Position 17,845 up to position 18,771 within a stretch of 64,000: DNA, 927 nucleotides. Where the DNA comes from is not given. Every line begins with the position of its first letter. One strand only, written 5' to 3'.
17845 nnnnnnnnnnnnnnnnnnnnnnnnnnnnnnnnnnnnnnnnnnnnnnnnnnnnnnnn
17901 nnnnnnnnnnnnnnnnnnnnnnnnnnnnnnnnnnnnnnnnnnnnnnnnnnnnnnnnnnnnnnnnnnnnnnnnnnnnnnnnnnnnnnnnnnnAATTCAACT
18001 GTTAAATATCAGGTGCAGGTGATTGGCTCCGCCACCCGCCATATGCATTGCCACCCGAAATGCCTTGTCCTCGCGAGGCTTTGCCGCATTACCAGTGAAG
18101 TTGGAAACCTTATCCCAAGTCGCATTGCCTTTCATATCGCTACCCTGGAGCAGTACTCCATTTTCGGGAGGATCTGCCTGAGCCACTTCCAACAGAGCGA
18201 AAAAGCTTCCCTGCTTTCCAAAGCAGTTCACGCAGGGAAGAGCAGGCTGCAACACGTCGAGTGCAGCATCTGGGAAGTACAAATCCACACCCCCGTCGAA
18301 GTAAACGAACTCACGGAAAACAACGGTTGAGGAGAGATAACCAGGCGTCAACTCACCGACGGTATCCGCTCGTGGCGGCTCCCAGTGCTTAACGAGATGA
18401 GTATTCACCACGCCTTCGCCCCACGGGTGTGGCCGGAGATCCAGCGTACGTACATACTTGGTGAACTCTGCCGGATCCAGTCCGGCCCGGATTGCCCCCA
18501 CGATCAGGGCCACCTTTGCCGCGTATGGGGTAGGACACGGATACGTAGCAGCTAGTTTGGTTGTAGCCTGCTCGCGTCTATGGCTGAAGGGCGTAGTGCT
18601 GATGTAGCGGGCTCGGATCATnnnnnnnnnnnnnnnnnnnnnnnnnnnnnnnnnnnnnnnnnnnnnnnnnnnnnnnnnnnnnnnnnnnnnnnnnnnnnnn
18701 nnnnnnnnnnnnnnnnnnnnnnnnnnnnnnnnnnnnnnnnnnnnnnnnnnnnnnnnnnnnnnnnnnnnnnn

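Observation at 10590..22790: Complete type I CRISPR-Cas locus whose gene order and domain mix fit no single canonical subtype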

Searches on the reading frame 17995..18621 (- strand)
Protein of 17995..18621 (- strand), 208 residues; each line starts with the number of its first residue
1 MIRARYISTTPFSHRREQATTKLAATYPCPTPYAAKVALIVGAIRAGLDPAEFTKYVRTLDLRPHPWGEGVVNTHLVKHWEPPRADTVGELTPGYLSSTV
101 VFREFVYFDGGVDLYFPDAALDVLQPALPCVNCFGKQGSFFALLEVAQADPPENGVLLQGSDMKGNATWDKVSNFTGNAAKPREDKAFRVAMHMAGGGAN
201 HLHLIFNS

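Call 7: search_protein_families(library=ncbifam, proteins=[window:17995-18621:-], max_evalue=0.01)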
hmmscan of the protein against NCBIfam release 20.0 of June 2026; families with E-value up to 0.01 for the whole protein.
window:17995-18621:- (208 aa): 0 families

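Call 8: search_protein_families(library=pfam, proteins=[window:17995-18621:-], max_evalue=0.01)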
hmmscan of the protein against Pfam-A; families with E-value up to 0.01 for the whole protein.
window:17995-18621:- (208 aa): 0 families

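Call 9: search_protein_families(library=padloc, proteins=[window:17995-18621:-], max_evalue=0.1)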
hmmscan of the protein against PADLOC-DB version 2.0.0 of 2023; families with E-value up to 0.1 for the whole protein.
window:17995-18621:- (208 aa): 1 family
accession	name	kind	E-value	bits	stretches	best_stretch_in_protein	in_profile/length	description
PDLC01390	Cas5a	-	6.7e-21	73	1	4-166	5-166/221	CAS-I-A; effector_G5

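Call 13: list_cluster_members(proteins=[P0001, P0031, window:17995-18621:-, window:18618-20948:-])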
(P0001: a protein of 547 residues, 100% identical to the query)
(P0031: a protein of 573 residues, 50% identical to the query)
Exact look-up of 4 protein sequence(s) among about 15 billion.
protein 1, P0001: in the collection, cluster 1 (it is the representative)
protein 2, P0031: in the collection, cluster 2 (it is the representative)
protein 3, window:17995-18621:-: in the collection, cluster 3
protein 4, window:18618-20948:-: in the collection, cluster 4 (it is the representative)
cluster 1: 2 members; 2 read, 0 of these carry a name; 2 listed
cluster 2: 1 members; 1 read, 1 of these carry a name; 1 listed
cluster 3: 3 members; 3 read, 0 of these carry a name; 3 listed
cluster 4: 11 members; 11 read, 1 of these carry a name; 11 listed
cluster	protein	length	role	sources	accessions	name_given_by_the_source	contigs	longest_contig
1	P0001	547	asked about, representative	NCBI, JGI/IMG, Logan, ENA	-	-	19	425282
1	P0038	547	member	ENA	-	-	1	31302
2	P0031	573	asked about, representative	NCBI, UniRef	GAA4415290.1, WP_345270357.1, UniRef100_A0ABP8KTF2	hypothetical protein GCM10023187_45670 [Nibrella viscosa] | CRISPR-associated protein Cst1 n=1 Tax=Nibrella viscosa TaxID=1084524 ...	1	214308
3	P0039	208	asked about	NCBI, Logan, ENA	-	-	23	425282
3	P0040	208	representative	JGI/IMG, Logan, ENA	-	-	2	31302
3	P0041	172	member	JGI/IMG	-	-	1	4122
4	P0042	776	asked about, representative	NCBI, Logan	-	-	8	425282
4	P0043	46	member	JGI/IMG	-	imidazolonepropionase-like amidohydrolase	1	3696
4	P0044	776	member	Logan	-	-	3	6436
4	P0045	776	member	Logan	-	-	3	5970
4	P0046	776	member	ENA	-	-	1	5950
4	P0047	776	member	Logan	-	-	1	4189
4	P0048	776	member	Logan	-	-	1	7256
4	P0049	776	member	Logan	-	-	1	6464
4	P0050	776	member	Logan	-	-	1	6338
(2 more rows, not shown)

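Call 43: search_solved_structures(query=window:17995-18621:-, max_evalue=1)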
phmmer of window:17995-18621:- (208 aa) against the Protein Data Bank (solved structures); distinct sequences matched with E-value up to 1: 1.
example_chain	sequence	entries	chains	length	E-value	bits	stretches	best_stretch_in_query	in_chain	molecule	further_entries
9s3f_A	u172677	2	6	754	0.5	13.3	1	7-66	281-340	Isoform 5 of Gephyrin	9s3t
